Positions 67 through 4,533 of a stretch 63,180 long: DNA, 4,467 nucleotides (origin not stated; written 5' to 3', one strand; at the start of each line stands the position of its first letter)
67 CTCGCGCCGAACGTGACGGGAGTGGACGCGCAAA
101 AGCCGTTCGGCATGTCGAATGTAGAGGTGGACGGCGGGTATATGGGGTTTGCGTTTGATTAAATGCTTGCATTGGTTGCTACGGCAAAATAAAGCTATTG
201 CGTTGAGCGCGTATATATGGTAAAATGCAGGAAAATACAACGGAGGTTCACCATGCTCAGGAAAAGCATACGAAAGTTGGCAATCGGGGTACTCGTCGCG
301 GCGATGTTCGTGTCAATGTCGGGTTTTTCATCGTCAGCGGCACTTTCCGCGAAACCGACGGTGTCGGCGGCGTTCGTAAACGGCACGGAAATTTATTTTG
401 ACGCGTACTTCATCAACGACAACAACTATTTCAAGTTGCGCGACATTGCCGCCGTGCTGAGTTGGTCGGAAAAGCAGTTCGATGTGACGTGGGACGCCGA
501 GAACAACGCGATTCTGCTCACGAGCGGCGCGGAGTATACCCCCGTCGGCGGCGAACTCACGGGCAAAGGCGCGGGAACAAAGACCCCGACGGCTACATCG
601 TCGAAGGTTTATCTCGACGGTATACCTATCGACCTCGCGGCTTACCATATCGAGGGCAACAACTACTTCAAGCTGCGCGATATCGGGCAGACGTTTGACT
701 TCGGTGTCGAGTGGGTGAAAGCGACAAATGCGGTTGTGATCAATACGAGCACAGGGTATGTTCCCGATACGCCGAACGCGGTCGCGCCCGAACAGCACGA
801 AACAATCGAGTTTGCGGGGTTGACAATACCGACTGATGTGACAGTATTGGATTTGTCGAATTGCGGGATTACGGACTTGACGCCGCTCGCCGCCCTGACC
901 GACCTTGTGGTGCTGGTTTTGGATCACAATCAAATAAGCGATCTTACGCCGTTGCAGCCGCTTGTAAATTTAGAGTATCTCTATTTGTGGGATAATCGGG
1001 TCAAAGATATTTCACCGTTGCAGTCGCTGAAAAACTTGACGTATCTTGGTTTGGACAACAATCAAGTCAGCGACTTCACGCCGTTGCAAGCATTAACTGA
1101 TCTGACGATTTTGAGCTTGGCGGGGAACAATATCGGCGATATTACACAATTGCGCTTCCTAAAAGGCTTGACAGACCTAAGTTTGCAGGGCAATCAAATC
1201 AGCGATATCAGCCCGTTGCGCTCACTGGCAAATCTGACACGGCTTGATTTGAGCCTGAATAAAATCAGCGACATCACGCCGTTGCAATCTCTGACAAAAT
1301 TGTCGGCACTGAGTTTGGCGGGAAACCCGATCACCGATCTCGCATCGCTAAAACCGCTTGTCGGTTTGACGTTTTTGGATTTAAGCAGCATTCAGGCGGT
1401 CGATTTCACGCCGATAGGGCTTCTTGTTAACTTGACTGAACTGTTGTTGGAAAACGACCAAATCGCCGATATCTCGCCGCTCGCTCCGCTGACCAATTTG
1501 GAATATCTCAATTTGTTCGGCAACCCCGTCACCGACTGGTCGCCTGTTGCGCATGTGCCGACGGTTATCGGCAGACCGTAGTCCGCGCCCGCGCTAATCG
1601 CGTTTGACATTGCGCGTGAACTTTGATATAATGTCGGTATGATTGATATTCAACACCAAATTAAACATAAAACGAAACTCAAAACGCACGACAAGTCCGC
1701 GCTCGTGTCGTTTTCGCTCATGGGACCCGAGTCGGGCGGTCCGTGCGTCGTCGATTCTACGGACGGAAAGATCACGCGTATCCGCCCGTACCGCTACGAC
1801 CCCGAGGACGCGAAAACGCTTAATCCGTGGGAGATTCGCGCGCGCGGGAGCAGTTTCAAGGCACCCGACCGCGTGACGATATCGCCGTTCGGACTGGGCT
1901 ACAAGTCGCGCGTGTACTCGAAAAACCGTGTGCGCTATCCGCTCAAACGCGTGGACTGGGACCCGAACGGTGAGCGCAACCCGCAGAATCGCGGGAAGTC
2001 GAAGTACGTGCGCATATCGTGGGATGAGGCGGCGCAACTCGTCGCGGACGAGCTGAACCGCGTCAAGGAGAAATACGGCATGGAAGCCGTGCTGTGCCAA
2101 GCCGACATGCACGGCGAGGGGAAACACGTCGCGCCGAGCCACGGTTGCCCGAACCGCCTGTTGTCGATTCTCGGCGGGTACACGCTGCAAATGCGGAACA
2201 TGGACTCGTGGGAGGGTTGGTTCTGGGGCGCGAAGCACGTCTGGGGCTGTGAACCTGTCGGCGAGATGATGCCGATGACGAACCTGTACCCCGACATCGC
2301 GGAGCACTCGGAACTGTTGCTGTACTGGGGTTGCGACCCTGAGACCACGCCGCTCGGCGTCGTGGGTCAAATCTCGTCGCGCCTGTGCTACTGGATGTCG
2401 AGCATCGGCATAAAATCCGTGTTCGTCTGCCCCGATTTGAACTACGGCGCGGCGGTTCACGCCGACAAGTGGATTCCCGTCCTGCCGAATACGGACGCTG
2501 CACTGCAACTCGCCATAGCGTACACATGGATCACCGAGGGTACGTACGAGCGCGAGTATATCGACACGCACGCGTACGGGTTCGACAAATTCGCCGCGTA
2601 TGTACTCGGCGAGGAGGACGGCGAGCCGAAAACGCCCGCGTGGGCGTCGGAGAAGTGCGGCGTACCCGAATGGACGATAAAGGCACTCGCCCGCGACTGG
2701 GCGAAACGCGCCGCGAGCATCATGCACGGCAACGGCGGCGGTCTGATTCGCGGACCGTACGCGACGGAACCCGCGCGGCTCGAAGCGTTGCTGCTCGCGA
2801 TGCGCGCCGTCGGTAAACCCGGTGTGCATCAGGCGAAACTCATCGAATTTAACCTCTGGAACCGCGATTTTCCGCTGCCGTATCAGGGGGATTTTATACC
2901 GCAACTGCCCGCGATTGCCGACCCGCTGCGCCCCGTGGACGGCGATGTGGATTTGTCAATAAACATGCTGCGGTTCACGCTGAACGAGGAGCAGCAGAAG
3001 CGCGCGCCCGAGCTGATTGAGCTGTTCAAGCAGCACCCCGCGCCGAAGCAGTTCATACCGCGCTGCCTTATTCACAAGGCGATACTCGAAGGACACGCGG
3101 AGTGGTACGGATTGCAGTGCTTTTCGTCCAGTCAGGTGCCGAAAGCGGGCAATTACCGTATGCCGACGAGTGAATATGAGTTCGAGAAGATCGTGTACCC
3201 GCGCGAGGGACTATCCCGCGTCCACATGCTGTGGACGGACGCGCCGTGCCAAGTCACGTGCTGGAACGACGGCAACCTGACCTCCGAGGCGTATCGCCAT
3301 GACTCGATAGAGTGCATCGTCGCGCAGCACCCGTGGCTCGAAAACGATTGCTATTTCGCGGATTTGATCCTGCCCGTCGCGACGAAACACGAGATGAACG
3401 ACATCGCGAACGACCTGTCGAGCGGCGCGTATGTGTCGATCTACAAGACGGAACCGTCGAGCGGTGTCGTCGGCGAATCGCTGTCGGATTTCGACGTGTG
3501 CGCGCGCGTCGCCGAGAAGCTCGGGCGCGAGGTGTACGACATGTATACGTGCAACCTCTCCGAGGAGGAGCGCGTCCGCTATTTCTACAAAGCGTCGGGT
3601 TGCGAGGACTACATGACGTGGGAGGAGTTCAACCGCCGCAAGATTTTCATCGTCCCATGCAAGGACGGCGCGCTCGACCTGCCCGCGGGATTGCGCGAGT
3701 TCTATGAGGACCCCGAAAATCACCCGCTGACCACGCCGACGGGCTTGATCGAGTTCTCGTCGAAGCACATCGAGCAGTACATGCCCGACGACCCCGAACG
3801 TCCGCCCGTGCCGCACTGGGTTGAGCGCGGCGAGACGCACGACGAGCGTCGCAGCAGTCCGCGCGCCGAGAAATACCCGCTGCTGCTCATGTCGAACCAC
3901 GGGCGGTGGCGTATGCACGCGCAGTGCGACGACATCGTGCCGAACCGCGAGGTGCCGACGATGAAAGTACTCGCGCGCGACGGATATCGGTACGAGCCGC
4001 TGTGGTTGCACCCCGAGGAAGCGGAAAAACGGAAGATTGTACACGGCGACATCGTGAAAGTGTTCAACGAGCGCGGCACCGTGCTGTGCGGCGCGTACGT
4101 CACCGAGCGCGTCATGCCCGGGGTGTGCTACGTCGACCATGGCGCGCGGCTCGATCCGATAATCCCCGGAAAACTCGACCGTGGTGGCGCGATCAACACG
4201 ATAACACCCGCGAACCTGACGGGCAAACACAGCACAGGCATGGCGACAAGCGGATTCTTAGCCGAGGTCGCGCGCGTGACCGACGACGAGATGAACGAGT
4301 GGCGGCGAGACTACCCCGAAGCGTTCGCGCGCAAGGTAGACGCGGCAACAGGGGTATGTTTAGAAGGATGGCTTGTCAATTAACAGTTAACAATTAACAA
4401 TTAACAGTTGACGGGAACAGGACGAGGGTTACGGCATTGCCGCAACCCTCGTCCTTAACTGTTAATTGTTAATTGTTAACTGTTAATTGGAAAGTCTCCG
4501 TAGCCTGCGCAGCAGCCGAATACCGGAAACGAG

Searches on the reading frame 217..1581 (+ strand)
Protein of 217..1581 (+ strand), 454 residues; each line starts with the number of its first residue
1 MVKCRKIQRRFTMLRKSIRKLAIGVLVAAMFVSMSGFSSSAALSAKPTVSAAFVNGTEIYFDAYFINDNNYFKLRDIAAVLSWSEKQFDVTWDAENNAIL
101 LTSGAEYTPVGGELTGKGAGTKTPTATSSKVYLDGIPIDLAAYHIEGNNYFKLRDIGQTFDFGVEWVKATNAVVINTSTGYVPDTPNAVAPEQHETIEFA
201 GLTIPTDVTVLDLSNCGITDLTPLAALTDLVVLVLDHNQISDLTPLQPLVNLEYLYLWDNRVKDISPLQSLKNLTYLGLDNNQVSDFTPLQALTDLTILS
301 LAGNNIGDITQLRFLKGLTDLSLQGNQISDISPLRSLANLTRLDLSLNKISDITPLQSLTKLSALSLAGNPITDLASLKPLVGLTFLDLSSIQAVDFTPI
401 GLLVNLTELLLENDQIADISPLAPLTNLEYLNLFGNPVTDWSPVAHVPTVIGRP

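Call 58: search_protein_families(library=pfam, proteins=[window:217-1581:+], max_evalue=0.00001)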
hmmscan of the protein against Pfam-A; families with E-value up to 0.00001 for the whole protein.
window:217-1581:+ (454 aa): 8 families
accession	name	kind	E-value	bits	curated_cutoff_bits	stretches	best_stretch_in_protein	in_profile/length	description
PF12799.13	LRR_4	-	1.6e-52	174.8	27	6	251-291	2-43/44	Leucine Rich repeats (2 copies)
PF13855.12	LRR_8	-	2.7e-23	82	27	1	318-372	3-61/61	Leucine rich repeat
PF14580.12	LRR_9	-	7.7e-13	48.8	30.5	0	299-378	47-131/175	Leucine-rich repeat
PF00560.39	LRR_1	-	1.2e-11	42.8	20.6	0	209-223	3-17/23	Leucine Rich Repeat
PF13516.12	LRR_6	-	4.9e-10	39.1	23.4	0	338-352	3-17/24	Leucine Rich repeat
PF23211.1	LRR_LRWD1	-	1.4e-09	38.4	28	0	268-332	38-102/190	Leucine-rich repeat and WD repeat-containing protein 1, LRR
PF23952.1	LRR_EndoS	-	9.8e-08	32.7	27.9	0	320-394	27-94/116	Endo-beta-N-acetylglucosaminidase EndoS LRR domain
PF23598.1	LRR_14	-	3.2e-06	26.6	40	1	213-434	7-247/353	Leucine-rich repeat region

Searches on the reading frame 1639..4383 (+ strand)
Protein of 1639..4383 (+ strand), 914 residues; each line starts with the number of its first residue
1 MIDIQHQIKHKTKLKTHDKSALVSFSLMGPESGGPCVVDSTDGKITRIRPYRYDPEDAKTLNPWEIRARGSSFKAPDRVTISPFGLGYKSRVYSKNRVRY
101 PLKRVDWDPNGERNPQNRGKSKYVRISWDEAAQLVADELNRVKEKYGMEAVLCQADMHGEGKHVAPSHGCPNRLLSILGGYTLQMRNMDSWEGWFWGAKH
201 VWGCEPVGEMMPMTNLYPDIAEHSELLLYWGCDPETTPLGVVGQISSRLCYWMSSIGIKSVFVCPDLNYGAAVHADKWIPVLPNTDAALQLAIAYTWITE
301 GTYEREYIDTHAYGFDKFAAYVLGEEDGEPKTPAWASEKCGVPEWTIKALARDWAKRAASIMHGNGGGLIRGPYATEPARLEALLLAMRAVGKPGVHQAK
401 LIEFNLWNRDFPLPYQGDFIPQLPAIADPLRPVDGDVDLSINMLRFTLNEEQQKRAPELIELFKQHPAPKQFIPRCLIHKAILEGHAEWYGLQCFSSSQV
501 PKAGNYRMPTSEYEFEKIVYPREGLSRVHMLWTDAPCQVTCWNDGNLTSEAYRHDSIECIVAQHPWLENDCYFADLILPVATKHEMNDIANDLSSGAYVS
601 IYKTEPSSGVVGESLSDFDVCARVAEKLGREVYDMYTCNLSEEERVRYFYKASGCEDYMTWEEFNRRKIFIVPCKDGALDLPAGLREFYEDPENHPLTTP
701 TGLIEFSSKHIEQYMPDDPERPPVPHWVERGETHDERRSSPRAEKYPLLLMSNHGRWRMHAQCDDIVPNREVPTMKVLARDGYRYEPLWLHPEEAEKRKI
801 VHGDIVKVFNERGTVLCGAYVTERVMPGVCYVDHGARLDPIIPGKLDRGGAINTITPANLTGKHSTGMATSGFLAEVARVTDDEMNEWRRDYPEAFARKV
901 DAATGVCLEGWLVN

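Call 58: search_protein_families(library=pfam, proteins=[window:1639-4383:+], max_evalue=0.00001)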
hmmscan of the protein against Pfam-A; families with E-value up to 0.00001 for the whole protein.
window:1639-4383:+ (914 aa): 3 families
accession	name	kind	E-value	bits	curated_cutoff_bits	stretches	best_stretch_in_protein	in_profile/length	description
PF00384.28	Molybdopterin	-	2.3e-17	63.5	24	1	97-627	1-353/353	Molybdopterin oxidoreductase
PF01568.27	Molydop_binding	-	3.6e-17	62.8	26.8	1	783-863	28-100/110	Molydopterin dinucleotide binding domain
PF21423.2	AhtL-like_1st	-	1.2e-11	44.4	27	1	34-90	1-54/55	Pyrogallol hydroxytransferase large subunit-like, domain 1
